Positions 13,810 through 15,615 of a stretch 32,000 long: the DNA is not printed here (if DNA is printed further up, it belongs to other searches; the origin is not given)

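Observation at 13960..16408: AT-rich two-gene cassette: PIN-GNAT-PUA(ASCH-like) fusion plus ASCH-P-loop kinase, a candidate undescribed RNA-directed conflict/defence module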

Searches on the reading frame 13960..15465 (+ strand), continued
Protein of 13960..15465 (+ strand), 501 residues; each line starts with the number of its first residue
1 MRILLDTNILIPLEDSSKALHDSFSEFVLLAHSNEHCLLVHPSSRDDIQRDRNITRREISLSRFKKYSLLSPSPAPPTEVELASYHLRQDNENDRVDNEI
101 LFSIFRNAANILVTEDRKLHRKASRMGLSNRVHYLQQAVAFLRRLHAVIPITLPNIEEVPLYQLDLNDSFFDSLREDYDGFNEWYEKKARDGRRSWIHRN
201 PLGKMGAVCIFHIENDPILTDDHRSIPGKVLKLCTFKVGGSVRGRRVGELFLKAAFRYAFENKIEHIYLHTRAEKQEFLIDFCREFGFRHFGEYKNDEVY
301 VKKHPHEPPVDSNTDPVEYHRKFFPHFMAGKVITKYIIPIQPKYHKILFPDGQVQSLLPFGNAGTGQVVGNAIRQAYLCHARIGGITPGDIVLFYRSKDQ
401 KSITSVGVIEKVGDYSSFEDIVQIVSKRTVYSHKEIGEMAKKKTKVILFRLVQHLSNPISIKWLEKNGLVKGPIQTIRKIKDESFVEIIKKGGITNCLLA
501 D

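Call 70: get_annotated_region(hit=H26, flank=3500)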
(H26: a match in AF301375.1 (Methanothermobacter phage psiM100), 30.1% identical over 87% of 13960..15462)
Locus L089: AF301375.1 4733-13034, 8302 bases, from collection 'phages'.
description: Methanothermobacter wolfeii prophage psiM100, complete genome; flanked by Methanothermobacter wolfeii MTW1216 (mtw1216) and MTW1215 (mtw1215) genes, complete cds.
organism: Methanothermobacter phage psiM100 (NCBI taxid 173824)
taxonomy: Viruses; Duplodnaviria; Heunggongvirae; Uroviricota; Caudoviricetes; Methanobavirales; Leisingerviridae; Psimunavirus
host: -; source: -; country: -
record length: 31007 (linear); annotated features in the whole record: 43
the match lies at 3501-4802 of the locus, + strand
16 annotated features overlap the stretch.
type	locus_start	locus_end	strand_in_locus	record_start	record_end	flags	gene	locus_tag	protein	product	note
CDS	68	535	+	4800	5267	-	ORFA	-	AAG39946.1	unknown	-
CDS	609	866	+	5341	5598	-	ORF2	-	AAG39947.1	unknown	similar to ORF2 of Methanothermobacter marburgensis phage psiM2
CDS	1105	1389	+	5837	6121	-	ORF3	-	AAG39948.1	unknown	similar to ORF3 of Methanothermobacter marburgensis phage psiM2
CDS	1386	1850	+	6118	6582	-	ORF4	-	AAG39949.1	unknown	similar to ORF4 of Methanothermobacter marburgensis phage psiM2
repeat_region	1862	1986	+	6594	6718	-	-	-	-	-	-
repeat_region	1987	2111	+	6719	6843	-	-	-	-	-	-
misc_feature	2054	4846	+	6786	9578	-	-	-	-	-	inserted fragment IFa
repeat_region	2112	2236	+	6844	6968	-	-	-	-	-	-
CDS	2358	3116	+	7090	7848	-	ORFB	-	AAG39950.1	unknown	similar to the hypothetical protein MTH315 of Methanothermobacter thermautotrophicus deltaH: PIR Accession Number D69140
CDS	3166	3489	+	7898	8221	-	ORFC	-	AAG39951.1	unknown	similar to the hypothetical protein MTH316 of Methanothermobacter thermautotrophicus deltaH: PIR Accession Number E69140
CDS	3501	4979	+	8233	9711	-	ORFD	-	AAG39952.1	unknown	-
CDS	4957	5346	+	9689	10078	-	ORF5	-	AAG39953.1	unknown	similar to ORF5 of Methanothermobacter marburgensis phage psiM2; similar to the hypothetical protein APE1779 of ...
CDS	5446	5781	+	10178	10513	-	ORF6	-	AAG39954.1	unknown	similar to ORF6 of Methanothermobacter marburgensis phage psiM2; similar to ORF6 of Methanothermobacter marburgensis ...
CDS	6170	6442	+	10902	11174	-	ORF7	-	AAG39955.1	unknown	similar to ORF7 of Methanothermobacter marburgensis phage psiM2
CDS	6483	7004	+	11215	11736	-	ORF8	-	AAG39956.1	putative small terminase subunit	similar to ORF8 of Methanothermobacter marburgensis phage psiM2; similar to Bacillus subtilis prophage PBSX small ...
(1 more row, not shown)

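Call 73: search_protein_families(library=padloc, proteins=[L018:6478-8001:+, L049:6082-6879:+, L003:12970-14469:+, L057:3002-3514:-, L022:2032-2457:+, L042:5796-6851:-, L014:5-853:+, L025:4008-7229:-, L007:11003-12244:-, L061:10556-11884:-], max_evalue=0.00001)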
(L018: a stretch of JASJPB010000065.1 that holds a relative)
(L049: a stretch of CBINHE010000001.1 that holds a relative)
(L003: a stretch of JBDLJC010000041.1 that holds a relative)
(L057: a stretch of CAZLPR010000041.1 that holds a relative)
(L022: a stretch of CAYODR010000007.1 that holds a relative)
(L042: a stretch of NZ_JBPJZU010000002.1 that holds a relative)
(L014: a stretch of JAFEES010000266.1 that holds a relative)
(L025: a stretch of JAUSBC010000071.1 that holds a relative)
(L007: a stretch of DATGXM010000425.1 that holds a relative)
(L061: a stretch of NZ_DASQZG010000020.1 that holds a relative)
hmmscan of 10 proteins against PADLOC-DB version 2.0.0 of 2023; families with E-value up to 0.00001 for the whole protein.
L018:6478-8001:+ (508 aa): 95 families (the best 25 are shown)
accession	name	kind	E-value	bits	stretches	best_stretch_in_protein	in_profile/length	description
PDLC03127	Specificity_I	-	3.3e-139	463.3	1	48-500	16-454/571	Type I specificity subunit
PDLC03109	Specificity_I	-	7.6e-75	250.6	1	100-503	78-501/591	Type I specificity subunit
PDLC03159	Specificity_I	-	4.8e-68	228.1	1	105-500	71-474/509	Type I specificity subunit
PDLC03189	Specificity_I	-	1.5e-67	226.5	1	148-497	106-415/459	Type I specificity subunit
PDLC03169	Specificity_I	-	1.4e-55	187.5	1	51-495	16-415/461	Type I specificity subunit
PDLC03079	Specificity_I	-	1.5e-55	187.2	2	182-495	157-443/470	Type I specificity subunit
PDLC03107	Specificity_I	-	8.9e-52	174.5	1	70-496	30-389/392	Type I specificity subunit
PDLC03188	Specificity_I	-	2e-51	173.3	1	47-236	63-254/458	Type I specificity subunit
PDLC03072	Specificity_I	-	3.8e-47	159.4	2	49-238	28-212/448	Type I specificity subunit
PDLC03179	Specificity_I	-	7.5e-39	132.1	2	204-475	304-568/589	Type I specificity subunit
PDLC03083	Specificity_I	-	9e-39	131.1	1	43-239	303-498/717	Type I specificity subunit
PDLC03096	Specificity_I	-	2.3e-38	130.3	2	204-487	281-556/658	Type I specificity subunit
PDLC03162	Specificity_I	-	5.7e-38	128.8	1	136-500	98-415/431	Type I specificity subunit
PDLC03143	Specificity_I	-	6.3e-38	128.9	1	50-232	37-219/471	Type I specificity subunit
PDLC03148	Specificity_I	-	1.7e-37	127.3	2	303-491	263-449/453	Type I specificity subunit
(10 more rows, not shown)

L049:6082-6879:+ (266 aa): 0 families

L003:12970-14469:+ (500 aa): 40 families (the best 25 are shown)
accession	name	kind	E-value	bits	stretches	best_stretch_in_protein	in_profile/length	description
PDLC03026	MTase_I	-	1.7e-201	668.6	1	1-495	1-481/487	Type I methyltransferase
PDLC03021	MTase_I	-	2.4e-88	295.1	1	6-491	10-489/491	Type I methyltransferase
PDLC04134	mad2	-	3e-63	212.4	1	6-411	141-485/492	mads_2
PDLC03025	MTase_I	-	4.7e-54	182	1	25-458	22-453/569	Type I methyltransferase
PDLC03027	MTase_I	-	1.7e-39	134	1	5-416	7-412/810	Type I methyltransferase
PDLC03036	MTase_I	-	3e-37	126.3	1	129-398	198-454/635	Type I methyltransferase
PDLC03031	MTase_I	-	8.7e-37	124.8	1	122-369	160-404/834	Type I methyltransferase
PDLC03022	MTase_I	-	8.1e-33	111.7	1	111-415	149-448/857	Type I methyltransferase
PDLC03035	MTase_I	-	5.1e-32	109.2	1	73-380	103-398/653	Type I methyltransferase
PDLC03032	MTase_I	-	2.9e-31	106.4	1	5-372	7-373/1001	Type I methyltransferase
PDLC03318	MTase_II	-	3.2e-29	99.8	2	19-193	217-393/723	Type II methyltransferase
PDLC03018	MTase_I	-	4.7e-29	99.3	1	10-210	174-370/749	Type I methyltransferase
PDLC03029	MTase_I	-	1.8e-27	94.1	1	127-367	157-402/661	Type I methyltransferase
PDLC03038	MTase_I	-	3.4e-25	86.1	1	97-365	119-377/896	Type I methyltransferase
PDLC03039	MTase_I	-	2.3e-24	83.5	1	97-366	117-376/708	Type I methyltransferase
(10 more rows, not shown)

L057:3002-3514:- (171 aa): 0 families

L022:2032-2457:+ (142 aa): 0 families

L042:5796-6851:- (352 aa): 2 families
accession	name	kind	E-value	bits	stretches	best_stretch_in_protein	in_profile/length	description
PDLC02398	Aga_REase-PNTD1-PNTD2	-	1.6e-08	32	1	5-110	6-113/429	Class I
PDLC02415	Aga_REase-PNTD1-PNTD2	-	3e-07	27.6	1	3-113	3-116/423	Class I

L014:5-853:+ (283 aa): 22 families
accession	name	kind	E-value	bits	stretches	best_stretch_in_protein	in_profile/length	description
PDLC00343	PtuB1|PtuB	-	8.1e-100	332.1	1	1-282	1-280/283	Unknown function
PDLC00333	PtuB1|PtuB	-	1.5e-64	216.2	1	28-274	13-261/272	Unknown function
PDLC00330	PtuB1|PtuB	-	7.5e-45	151.9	1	27-273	12-258/271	Unknown function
PDLC00339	PtuB1|PtuB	-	1.2e-25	88.8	1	51-270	37-253/261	Unknown function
PDLC00327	PtuB1|PtuB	-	3.2e-23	80.6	1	63-271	42-256/391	Unknown function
PDLC00292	PtuA1|PtuA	-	6e-21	72.5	1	64-271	46-242/726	AAA ATPase domain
PDLC00328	PtuB1|PtuB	-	1.9e-19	68.3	2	70-134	54-117/295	Unknown function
PDLC00316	PtuB1|PtuB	-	2e-17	61.7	1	54-268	42-267/301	Unknown function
PDLC00288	PtuA1|PtuA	-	5.4e-16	56.3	1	73-236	61-219/733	AAA ATPase domain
PDLC00319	PtuB1|PtuB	-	1.6e-15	55.4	1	67-251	59-260/310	Unknown function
PDLC00318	PtuB1|PtuB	-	5.2e-14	50.5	1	59-249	42-253/299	Unknown function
PDLC00324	PtuB1|PtuB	-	5.6e-12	43.9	1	66-247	32-189/209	Unknown function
PDLC00329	PtuB1|PtuB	-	9e-11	39.7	1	66-148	53-134/331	Unknown function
PDLC02924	HNH_I-A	-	2.3e-10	38.8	1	67-242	34-173/198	-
PDLC00337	PtuB1|PtuB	-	2.6e-09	35.3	1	66-268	46-206/216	Unknown function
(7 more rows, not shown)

L025:4008-7229:- (1074 aa): 11 families
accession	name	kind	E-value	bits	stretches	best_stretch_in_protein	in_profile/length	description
PDLC03603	REase_MTase_IIG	-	6.2e-19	65.6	1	241-498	226-455/1016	Type IIG restriction enzyme-methyltransferase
PDLC03623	REase_MTase_IIG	-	5.1e-13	45.7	1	298-426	275-397/1022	Type IIG restriction enzyme-methyltransferase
PDLC04134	mad2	-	1e-12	45.7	1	295-590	239-424/492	mads_2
PDLC03630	REase_MTase_IIG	-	9.4e-10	34.9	1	333-424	374-469/1100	Type IIG restriction enzyme-methyltransferase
PDLC03021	MTase_I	-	3.2e-09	34.2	1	309-422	145-247/491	Type I methyltransferase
PDLC02529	PglX|PglXI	-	1.6e-07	27.4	1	333-426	203-296/1189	PglX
PDLC03348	MTase_II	-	2.3e-07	27.7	0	328-434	219-321/727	Type II methyltransferase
PDLC03338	MTase_II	-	3.1e-07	27.5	0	310-425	113-218/604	Type II methyltransferase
PDLC02528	PglX|PglXI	-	1.2e-06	24.6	1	344-425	279-358/1125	PglX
PDLC02523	PglX|PglXI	-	2.5e-06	23.5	0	333-431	312-413/1428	PglX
PDLC03625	REase_MTase_IIG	-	6.1e-06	22.2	0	340-414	412-481/1109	Type IIG restriction enzyme-methyltransferase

L007:11003-12244:- (414 aa): 0 families

L061:10556-11884:- (443 aa): 0 families

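Call 74: search_protein_families(library=phrogs, proteins=[window:13960-15462:+], max_evalue=0.001)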
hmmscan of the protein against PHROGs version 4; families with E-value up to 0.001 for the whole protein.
window:13960-15462:+ (501 aa): 5 families
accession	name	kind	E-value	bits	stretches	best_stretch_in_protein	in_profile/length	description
phrog_10674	-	unknown function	6.1e-95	319.6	1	1-482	4-497/512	-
phrog_6345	-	unknown function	1.5e-42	147.4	1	159-498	7-349/352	-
phrog_13728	-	other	3.1e-08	34.6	1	160-290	7-124/144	acetyltransferase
phrog_1249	-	other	7.1e-07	30.1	1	238-308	97-166/180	acetyltransferase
phrog_30943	-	unknown function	1.2e-06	29.6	1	335-498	15-190/193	-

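Call 77: search_protein_families(library=pfam, proteins=[L003:3708-6503:+, L003:6508-8001:+, L068:3741-6518:+, L005:3055-5403:+, L005:9895-11466:+, L003:10435-11445:+, L018:10652-11533:+, L009:10423-11526:+, L002:6212-7318:+, L040:1687-6615:+], max_evalue=0.0001)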
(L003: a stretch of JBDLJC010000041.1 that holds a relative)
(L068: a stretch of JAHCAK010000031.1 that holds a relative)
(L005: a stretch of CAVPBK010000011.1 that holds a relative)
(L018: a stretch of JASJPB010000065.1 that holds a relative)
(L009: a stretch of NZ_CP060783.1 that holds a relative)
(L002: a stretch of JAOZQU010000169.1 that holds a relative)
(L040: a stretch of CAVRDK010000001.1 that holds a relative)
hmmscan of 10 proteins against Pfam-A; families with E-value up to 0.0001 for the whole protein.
L003:3708-6503:+ (932 aa): 6 families
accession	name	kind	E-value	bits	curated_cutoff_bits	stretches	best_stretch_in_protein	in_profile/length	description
PF08463.15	EcoEI_R_C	-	1.4e-40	139.5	24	1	753-930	2-162/163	EcoEI R protein C-terminal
PF04851.21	ResIII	-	9.3e-38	130.2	22.5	1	175-359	6-163/164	Type III restriction enzyme, res subunit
PF18766.7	SWI2_SNF2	-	2.6e-19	70.2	26.7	1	177-395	2-197/221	SWI2/SNF2 ATPase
PF00270.35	DEAD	-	4.1e-11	43.3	26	1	175-361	2-163/167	DEAD/DEAH box helicase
PF04313.20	HSDR_N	-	8.6e-09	36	25.1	1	45-119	123-197/198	Type I restriction enzyme R protein N terminus (HSDR_N)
PF00271.37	Helicase_C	-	1.7e-07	31.9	23.5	1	458-567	6-109/110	Helicase conserved C-terminal domain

L003:6508-8001:+ (498 aa): 1 family
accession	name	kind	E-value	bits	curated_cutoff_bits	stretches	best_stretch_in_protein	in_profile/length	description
PF01420.25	Methylase_S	-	1.1e-27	97.8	22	2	23-174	2-151/168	Type I restriction modification DNA specificity domain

L068:3741-6518:+ (926 aa): 6 families
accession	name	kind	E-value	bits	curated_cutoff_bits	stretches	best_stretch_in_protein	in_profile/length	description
PF08463.15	EcoEI_R_C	-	2.1e-43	148.7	24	1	748-924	3-162/163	EcoEI R protein C-terminal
PF04851.21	ResIII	-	2.2e-33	116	22.5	1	180-368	2-163/164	Type III restriction enzyme, res subunit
PF18766.7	SWI2_SNF2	-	3.8e-18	66.4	26.7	1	186-404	2-197/221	SWI2/SNF2 ATPase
PF00270.35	DEAD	-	7.8e-10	39.2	26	1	184-369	2-162/167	DEAD/DEAH box helicase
PF00271.37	Helicase_C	-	5.1e-09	36.8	23.5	1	473-576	11-109/110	Helicase conserved C-terminal domain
PF04313.20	HSDR_N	-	1.7e-07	31.8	25.1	0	40-114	115-190/198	Type I restriction enzyme R protein N terminus (HSDR_N)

L005:3055-5403:+ (783 aa): 5 families
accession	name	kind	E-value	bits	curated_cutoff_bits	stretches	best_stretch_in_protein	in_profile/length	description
PF04851.21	ResIII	-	4.5e-37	127.9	22.5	2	189-307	5-120/164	Type III restriction enzyme, res subunit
PF18766.7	SWI2_SNF2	-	1.6e-18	67.6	26.7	1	192-452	2-195/221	SWI2/SNF2 ATPase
PF00270.35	DEAD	-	2.9e-10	40.5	26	1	190-302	2-111/167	DEAD/DEAH box helicase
PF04313.20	HSDR_N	-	1.2e-09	38.8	25.1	1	62-131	127-196/198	Type I restriction enzyme R protein N terminus (HSDR_N)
PF00271.37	Helicase_C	-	3e-08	34.3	23.5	1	516-623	8-109/110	Helicase conserved C-terminal domain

L005:9895-11466:+ (524 aa): 4 families
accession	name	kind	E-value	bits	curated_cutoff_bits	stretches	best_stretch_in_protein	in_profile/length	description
PF02384.22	N6_Mtase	-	5e-73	246.6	20.4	1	139-432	2-279/311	N-6 DNA Methylase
PF12161.14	HsdM_N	-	1e-11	46.1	24.5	1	23-126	2-132/135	HsdM N-terminal domain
PF01170.24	UPF0020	-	2.8e-09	37.4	22.3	1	172-284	17-137/197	RMKL-like, methyltransferase domain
PF07669.17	Eco57I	-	2e-08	35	25.3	1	267-364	73-165/171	Eco57I restriction-modification methylase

L003:10435-11445:+ (337 aa): 1 family
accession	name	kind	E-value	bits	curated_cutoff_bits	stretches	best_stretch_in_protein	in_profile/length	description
PF04471.18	Mrr_cat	-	3.2e-05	24.5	21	0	10-116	7-95/115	Restriction endonuclease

L018:10652-11533:+ (294 aa): 2 families
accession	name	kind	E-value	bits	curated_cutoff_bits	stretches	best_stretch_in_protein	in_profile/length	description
PF11459.13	AbiEi_3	-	3.6e-34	118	26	1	185-286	56-157/157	Transcriptional regulator, AbiEi antitoxin, Type IV TA system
PF17194.10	AbiEi_3_N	-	3.2e-25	88.4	26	1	19-109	3-93/93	Transcriptional regulator, AbiEi antitoxin N-terminal domain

L009:10423-11526:+ (368 aa): 0 families

L002:6212-7318:+ (369 aa): 1 family
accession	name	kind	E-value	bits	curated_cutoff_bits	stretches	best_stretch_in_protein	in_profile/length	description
PF01939.22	NucS_C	-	2.8e-05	24.6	24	1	32-102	1-70/124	Endonuclease NucS C-terminal domain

L040:1687-6615:+ (1643 aa): 7 families
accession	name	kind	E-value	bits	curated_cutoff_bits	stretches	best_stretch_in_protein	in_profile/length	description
PF18135.7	Type_ISP_C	-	8.2e-115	384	25.9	1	1236-1616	2-342/342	Type ISP C-terminal specificity domain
PF22240.1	ISP_coupler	-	3e-51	173.5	27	1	731-857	1-126/126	Type ISP restriction-modification enzyme, coupler domain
PF13156.12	Mrr_cat_2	-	3.6e-50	169.6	22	1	35-158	2-125/127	Restriction endonuclease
PF04851.21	ResIII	-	7.5e-28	97.9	22.5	1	165-365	2-163/164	Type III restriction enzyme, res subunit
PF00270.35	DEAD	-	1.3e-10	41.7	26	1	190-365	19-161/167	DEAD/DEAH box helicase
PF00271.37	Helicase_C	-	2.7e-09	37.7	23.5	1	513-594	28-109/110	Helicase conserved C-terminal domain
PF02384.22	N6_Mtase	-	1.4e-07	31.6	20.4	1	861-1038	5-144/311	N-6 DNA Methylase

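Call 94: search_protein_families(library=pfam, proteins=[L001:7123-7737:+, L001:10590-11399:+, L001:11664-12596:+], max_evalue=0.01)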
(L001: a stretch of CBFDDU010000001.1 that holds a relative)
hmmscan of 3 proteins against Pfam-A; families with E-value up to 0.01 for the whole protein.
L001:7123-7737:+ (205 aa): 1 family
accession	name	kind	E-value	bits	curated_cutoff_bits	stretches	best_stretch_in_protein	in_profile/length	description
PF18186.6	SLATT_4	-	2.2e-07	31.1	27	1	31-170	19-155/165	SMODS and SLOG-associating 2TM effector domain family 4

L001:10590-11399:+ (270 aa): 0 families

L001:11664-12596:+ (311 aa): 1 family
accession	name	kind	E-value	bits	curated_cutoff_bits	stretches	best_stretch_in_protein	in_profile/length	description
PF13310.11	Virulence_RhuM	-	1.7e-87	293.3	33.7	1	87-275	1-185/252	Virulence protein RhuM family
